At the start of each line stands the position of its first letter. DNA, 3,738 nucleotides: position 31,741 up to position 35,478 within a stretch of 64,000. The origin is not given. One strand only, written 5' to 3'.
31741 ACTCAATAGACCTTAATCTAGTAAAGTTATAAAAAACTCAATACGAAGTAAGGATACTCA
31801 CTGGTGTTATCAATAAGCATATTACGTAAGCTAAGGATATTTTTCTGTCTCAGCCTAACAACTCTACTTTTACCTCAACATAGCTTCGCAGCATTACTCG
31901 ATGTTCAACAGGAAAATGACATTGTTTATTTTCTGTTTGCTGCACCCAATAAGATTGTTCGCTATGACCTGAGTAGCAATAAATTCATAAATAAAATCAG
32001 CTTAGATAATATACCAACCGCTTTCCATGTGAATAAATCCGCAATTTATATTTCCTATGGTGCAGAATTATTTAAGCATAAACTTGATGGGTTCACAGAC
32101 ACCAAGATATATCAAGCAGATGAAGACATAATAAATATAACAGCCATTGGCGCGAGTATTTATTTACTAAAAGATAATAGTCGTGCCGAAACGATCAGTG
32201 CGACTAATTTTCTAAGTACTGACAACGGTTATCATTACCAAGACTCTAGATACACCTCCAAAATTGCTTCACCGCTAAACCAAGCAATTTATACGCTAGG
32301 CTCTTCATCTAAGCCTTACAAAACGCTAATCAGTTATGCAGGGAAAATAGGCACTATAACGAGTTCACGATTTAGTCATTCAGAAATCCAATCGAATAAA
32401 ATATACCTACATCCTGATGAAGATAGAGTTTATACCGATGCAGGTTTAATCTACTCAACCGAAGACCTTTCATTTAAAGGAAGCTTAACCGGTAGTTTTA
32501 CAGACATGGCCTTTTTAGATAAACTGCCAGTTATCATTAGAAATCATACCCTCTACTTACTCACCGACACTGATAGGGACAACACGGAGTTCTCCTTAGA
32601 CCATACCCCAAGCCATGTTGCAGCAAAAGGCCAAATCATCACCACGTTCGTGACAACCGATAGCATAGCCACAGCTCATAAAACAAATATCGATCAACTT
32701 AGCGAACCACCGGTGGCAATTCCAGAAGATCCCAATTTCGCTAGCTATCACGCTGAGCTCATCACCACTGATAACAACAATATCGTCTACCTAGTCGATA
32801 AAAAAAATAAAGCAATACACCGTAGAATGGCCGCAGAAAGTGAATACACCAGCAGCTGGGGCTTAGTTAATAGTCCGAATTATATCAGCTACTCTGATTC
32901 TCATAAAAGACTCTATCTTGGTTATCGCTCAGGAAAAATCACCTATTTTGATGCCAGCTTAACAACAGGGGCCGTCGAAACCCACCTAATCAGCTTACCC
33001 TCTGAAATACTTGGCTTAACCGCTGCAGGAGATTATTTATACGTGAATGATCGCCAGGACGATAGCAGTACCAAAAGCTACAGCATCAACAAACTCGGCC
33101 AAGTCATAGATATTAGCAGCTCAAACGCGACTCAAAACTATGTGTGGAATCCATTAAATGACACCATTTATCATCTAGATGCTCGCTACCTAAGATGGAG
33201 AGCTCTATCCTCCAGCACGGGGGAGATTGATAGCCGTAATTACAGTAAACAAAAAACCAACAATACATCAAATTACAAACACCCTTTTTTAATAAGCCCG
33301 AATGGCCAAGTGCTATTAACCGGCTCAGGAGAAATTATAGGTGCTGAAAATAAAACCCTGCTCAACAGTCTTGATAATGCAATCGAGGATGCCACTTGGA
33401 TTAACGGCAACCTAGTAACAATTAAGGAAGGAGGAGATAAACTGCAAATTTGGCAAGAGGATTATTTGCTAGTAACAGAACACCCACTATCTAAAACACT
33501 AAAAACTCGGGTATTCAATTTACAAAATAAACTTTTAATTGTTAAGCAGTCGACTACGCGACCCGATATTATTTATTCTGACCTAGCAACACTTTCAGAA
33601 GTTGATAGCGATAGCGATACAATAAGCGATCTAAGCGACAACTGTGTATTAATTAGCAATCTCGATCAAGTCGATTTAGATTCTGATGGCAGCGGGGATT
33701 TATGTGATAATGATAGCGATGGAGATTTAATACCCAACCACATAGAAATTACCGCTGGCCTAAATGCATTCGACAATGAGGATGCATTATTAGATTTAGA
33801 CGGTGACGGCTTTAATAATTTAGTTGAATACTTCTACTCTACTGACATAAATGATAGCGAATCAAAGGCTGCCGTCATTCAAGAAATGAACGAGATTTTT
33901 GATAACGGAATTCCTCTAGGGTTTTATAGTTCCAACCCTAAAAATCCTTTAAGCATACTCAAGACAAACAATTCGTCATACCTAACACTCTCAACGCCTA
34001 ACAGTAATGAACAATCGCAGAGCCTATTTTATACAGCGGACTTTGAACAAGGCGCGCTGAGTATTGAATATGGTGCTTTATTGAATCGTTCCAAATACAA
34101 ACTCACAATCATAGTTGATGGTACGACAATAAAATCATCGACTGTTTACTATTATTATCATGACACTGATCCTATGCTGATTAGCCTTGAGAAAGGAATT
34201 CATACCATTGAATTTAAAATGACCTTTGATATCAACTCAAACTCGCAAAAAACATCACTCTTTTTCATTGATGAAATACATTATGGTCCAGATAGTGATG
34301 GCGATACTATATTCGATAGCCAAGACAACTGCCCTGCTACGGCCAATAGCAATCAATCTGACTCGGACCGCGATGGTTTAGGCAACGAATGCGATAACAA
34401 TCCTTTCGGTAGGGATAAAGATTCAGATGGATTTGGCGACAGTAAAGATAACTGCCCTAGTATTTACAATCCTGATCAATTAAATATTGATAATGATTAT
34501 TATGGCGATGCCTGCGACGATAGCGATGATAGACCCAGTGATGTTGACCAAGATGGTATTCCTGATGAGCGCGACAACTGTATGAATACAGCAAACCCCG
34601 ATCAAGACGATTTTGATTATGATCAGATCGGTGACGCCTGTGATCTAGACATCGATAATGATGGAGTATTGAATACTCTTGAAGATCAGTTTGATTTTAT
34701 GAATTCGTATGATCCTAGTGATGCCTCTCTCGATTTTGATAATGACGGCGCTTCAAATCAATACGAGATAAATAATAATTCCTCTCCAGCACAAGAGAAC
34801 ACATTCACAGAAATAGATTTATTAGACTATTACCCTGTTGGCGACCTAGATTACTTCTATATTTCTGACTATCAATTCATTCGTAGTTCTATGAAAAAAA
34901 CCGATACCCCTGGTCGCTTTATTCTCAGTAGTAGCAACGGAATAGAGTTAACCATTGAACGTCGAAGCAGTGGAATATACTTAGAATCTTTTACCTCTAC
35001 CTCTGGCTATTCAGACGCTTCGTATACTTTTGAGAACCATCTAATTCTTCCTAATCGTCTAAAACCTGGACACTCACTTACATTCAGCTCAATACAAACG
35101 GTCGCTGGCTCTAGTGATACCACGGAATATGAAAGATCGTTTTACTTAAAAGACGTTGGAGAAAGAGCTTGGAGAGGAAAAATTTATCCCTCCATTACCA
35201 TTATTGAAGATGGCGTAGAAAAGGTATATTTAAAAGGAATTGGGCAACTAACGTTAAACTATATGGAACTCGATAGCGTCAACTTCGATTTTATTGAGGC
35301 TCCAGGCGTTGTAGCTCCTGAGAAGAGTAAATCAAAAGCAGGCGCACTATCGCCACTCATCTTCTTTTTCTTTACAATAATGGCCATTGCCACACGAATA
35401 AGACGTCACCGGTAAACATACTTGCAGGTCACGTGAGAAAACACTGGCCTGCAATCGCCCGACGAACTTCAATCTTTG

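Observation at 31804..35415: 1203-aa thrombospondin-type-3 calcium-repeat surface protein with a C-terminal hydrophobic helix + RIRRHR tail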

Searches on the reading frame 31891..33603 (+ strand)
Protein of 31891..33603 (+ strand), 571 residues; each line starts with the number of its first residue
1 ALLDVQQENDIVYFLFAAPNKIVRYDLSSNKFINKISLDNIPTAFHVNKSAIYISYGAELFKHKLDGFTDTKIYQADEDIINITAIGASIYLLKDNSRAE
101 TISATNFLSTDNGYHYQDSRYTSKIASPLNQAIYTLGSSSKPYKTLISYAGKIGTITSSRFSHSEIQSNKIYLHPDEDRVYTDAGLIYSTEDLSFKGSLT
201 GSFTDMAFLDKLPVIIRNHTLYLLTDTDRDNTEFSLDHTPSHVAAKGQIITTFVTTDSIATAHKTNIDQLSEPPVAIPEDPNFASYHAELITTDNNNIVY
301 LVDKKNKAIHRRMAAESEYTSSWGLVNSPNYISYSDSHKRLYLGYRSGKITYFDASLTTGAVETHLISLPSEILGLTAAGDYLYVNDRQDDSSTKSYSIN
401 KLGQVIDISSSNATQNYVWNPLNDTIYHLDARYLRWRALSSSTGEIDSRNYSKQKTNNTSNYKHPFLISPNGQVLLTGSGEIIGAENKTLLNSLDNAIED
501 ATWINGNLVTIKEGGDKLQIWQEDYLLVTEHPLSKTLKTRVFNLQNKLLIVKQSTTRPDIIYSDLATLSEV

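Call 44: predict_structure(alignment_id=A2)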
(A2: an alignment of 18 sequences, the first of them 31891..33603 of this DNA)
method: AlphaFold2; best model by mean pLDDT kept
length: 571 residues; sequences in the alignment: 18
mean_pLDDT: 89.5   pTM: 0.87
mean pLDDT of the five models: 89.5, 87.0, 85.6, 85.1, 79.5
residues with pLDDT >= 90: 369; 70-90: 186; 50-70: 15; < 50: 1
segments of 3 or more residues with pLDDT < 50: none
pLDDT, mean of each block of 10 residues (from residue 1): 90 91 94 91 93 95 86 94 93 91 93 78 89 84 92 91 81 95 94 93 93 94 85 93 95 91 95 89 87 91 93 85 93 94 95 91 93 91 90 88 92 78 88 86 87 69 83 91 90 90 92 90 88 86 92 87 79 44
secondary structure, 60 per line:
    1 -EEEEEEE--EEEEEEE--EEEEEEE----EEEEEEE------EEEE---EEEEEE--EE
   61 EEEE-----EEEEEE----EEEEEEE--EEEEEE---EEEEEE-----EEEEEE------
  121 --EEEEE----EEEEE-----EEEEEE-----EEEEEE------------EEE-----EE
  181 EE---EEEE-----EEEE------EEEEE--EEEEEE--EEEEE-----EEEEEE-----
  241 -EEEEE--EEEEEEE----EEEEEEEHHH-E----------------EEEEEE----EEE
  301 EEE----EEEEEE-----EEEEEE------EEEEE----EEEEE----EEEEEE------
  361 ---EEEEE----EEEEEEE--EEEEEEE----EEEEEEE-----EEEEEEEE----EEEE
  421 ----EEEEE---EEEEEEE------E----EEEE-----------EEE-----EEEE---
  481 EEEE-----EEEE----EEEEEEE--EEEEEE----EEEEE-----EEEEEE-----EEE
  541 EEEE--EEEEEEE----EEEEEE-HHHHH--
elements in order: E2-8 E11-17 E20-26 E31-37 E44-47 E51-56 E59-64 E70-75 E80-86 E89-94 E98-103 E109-114 E123-127 E132-136 E142-147 E153-158 E171-173 E179-182 E186-189 E195-198 E205-209 E212-217 E220-224 E230-235 E242-246 E249-255 E260-266 E288-293 E298-303 E308-313 E319-324 E331-335 E340-344 E349-354 E364-368 E373-379 E382-388 E393-399 E405-412 E417-420 E425-429 E433-439 E451-454 E466-468 E474-477 E481-484 E490-493 E498-504 E507-512 E517-521 E527-532 E538-544 E547-553 E558-563 H565-569

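Call 48: fold_search(model_id=the predicted structure, library=pdb)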
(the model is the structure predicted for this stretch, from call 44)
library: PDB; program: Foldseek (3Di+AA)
matches with E <= 10: 1977; with E <= 0.001: 1831
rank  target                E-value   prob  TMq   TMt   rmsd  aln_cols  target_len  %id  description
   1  9g33_UU               8.7e-19  1.00  0.38  0.26  25.2       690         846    8  Stalled 90S - Utp23-Krr1-deltaC3 (released 2025-06-18)
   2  9d5n_CH               1.0e-18  1.00  0.36  0.34  23.4       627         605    9  48-nm doublet microtubule from Trichomonas vaginalis strain G3 (released 2025-05-14)
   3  4nsx                  2.1e-18  1.00  0.40  0.36  24.6       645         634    8  Crystal Structure of the Utp21 tandem WD Domain (released 2014-02-19)
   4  9n6v_LT               2.3e-18  1.00  0.38  0.26  25.1       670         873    8  SSU processome maturation and disassembly, State A (released 2025-11-05)
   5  6rxt_UU               2.7e-18  1.00  0.37  0.24  25.2       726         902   11  Cryo-EM structure of the 90S pre-ribosome (Kre33-Noc4) from Chaetomium thermophilum, state A (released 2019-08-14)
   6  9n6z_LT               2.9e-18  1.00  0.35  0.25  25.2       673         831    8  SSU processome maturation and disassembly, State D (released 2025-11-05)
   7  6zqa_UU               4.0e-18  1.00  0.38  0.27  25.5       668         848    9  Cryo-EM structure of the 90S pre-ribosome from Saccharomyces cerevisiae, state A (Poly-Ala) (released 2020-09-23)
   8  7mqa_LT               4.2e-18  1.00  0.37  0.26  24.9       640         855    9  Cryo-EM structure of the human SSU processome, state post-A1 (released 2021-09-22)
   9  9n73_LT               4.4e-18  1.00  0.38  0.26  25.3       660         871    9  SSU processome maturation and disassembly, State G (released 2025-10-29)
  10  2ymu_A                5.6e-18  1.00  0.37  0.37  23.7       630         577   12  Structure of a highly repetitive propeller structure (released 2012-10-17)
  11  7mq8_LT               6.7e-18  1.00  0.39  0.26  25.5       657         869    9  Cryo-EM structure of the human SSU processome, state pre-A1 (released 2021-09-22)
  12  6lqr_BE               6.7e-18  1.00  0.38  0.27  25.1       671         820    8  Cryo-EM structure of 90S small subunit preribosomes in transition states (State C) (released 2020-09-16)
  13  5oql_O                1.4e-17  1.00  0.38  0.26  25.1       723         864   11  Cryo-EM structure of the 90S pre-ribosome from Chaetomium thermophilum (released 2017-10-11)
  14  6zqf_UL               1.9e-17  1.00  0.35  0.27  22.7       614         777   11  Cryo-EM structure of the 90S pre-ribosome from Saccharomyces cerevisiae, state Dis-B (Poly-Ala) (released 2020-09-23)
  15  6zqd_UU               2.3e-17  1.00  0.39  0.26  25.1       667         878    8  Cryo-EM structure of the 90S pre-ribosome from Saccharomyces cerevisiae, state Post-A1 (released 2020-09-23)
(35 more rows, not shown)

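Call 71: find_homologous_proteins(query=A6, max_evalue=0.001)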
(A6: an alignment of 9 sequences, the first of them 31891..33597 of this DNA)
Query A6 (9 sequences) (569 aa, profile of the alignment): 1 proteins with E <= 0.001 among 8000 candidates.
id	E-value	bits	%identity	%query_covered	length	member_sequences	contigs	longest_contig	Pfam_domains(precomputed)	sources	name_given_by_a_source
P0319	4.1e-8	50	28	8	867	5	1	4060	PF02412.24,PF25174.2,PF23414.2,PF18911.7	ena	-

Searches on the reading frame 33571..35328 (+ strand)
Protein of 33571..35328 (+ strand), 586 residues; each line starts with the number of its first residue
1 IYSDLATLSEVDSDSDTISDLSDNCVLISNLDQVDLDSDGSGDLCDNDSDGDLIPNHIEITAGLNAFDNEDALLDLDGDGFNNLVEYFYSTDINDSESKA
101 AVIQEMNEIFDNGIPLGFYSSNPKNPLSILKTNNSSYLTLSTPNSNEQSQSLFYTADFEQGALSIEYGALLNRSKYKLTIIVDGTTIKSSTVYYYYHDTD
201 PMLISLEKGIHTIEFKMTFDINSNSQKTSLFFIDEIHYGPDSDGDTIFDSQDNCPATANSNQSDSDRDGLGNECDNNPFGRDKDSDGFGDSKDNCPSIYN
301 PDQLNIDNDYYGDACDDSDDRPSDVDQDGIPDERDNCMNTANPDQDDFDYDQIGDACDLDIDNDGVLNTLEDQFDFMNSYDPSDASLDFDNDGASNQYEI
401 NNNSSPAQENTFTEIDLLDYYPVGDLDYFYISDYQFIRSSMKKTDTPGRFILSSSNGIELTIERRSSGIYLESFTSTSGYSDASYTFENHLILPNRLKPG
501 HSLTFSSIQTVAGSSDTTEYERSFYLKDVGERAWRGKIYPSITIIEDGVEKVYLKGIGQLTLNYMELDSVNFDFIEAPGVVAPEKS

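Call 45: predict_structure(alignment_id=A3)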
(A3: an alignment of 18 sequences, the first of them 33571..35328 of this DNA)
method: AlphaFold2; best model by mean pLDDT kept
length: 586 residues; sequences in the alignment: 18
mean_pLDDT: 85.8   pTM: 0.48
mean pLDDT of the five models: 85.8, 85.5, 84.7, 81.8, 78.5
residues with pLDDT >= 90: 277; 70-90: 257; 50-70: 42; < 50: 10
segments of 3 or more residues with pLDDT < 50: 1-5, 224-226
pLDDT, mean of each block of 10 residues (from residue 1): 47 87 91 89 91 92 92 90 92 87 93 90 80 85 65 94 89 75 94 64 93 88 56 92 92 91 90 90 89 90 82 74 76 87 90 91 89 91 86 82 84 85 93 90 92 92 92 82 87 87 89 87 87 88 87 92 86 82 64
secondary structure, 60 per line:
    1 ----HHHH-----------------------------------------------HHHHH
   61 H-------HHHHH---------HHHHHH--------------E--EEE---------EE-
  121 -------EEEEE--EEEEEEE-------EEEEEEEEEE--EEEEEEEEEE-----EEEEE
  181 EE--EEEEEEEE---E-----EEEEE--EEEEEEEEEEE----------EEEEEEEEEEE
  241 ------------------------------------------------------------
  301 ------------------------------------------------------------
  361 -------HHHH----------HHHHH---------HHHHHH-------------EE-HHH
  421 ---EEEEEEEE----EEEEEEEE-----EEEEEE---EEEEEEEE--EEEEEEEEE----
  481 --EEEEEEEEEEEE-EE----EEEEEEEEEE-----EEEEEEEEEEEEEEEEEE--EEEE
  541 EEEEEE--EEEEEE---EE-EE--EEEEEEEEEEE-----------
elements in order: H5-8 H56-61 H69-73 H83-88 E106-108 E128-132 E135-141 E149-158 E161-170 E176-182 E185-192 E202-206 E209-219 E230-240 H368-371 H382-386 H396-401 E424-431 E436-443 E449-454 E458-465 E468-476 E483-494 E502-511 E517-534 E537-546 E549-554 E565-575

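Call 49: fold_search(model_id=the predicted structure, library=pdb)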
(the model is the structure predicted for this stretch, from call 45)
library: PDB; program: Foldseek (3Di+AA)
matches with E <= 10: 1591; with E <= 0.001: 103
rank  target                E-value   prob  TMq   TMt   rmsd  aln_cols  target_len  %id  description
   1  1yo8_A                2.8e-10  1.00  0.10  0.09  22.5       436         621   22  Structure of the C-terminal domain of human thrombospondin-2 (released 2005-09-27)
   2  2rhp_A                7.7e-09  1.00  0.10  0.09  22.1       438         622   21  The Thrombospondin-1 Polymorphism Asn700Ser Associated with Cornoary Artery Disease Causes Local and Long-Ranging Chan (released 2008-05-27)
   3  3fby_A                8.7e-08  1.00  0.09  0.10  22.1       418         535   23  The crystal structure of the signature domain of cartilage oligomeric matrix protein. (released 2009-06-23)
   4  3wnp_A                8.1e-06  0.97  0.14  0.13  26.1       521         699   11  D308A, F268V, D469Y, A513V, and Y515S quintuple mutant of Bacillus circulans T-3040 cycloisomaltooligosaccharide gluca (released 2014-02-05)
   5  3wnk                  1.3e-05  1.00  0.14  0.12  15.4       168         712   15  Crystal Structure of Bacillus circulans T-3040 cycloisomaltooligosaccharide glucanotransferase (released 2014-02-05)
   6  1ux6                  1.4e-05  0.99  0.11  0.18  23.0       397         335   21  Structure of a thrombospondin C-terminal fragment reveals a novel calcium core in the type 3 repeats (released 2004-03-18)
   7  3wno_A                1.7e-05  0.98  0.15  0.13  25.8       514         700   11  D308A mutant of Bacillus circulans T-3040 cycloisomaltooligosaccharide glucanotransferase complexed with cycloisomalto (released 2014-02-05)
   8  8j3x_B                2.1e-05  1.00  0.17  0.24   5.0       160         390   13  Crystal structure of CBM6E from Saccharophagus degradans (released 2024-04-24)
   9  8a28_A                2.7e-05  1.00  0.18  0.26   4.9       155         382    9  Structure of the astacin zymogen of LAST-MAM from Limulus polyphemus (released 2022-10-19)
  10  3wnl_A                2.7e-05  0.97  0.15  0.13  25.8       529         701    9  D308A mutant of Bacillus circulans T-3040 cycloisomaltooligosaccharide glucanotransferase complexed with isomaltohexao (released 2014-02-05)
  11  8j3x_A                3.7e-05  1.00  0.13  0.20   4.1       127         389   14  Crystal structure of CBM6E from Saccharophagus degradans (released 2024-04-24)
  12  7ehg_C                4.4e-05  1.00  0.17  0.58   5.2       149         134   13  Crystal Structure of MiXBM (released 2022-03-30)
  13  8hhe_A                5.1e-05  1.00  0.15  0.14   8.5       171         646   14  Crystal structure of Cry5B from Bacillus thuringiensis at 4.5 A resolution (released 2022-12-07)
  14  7ehg_E                6.3e-05  1.00  0.17  0.58   5.4       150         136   13  Crystal Structure of MiXBM (released 2022-03-30)
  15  1w0n                  6.7e-05  1.00  0.14  0.46   6.7       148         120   15  Structure of uncomplexed Carbohydrate Binding Domain CBM36 (released 2004-10-27)
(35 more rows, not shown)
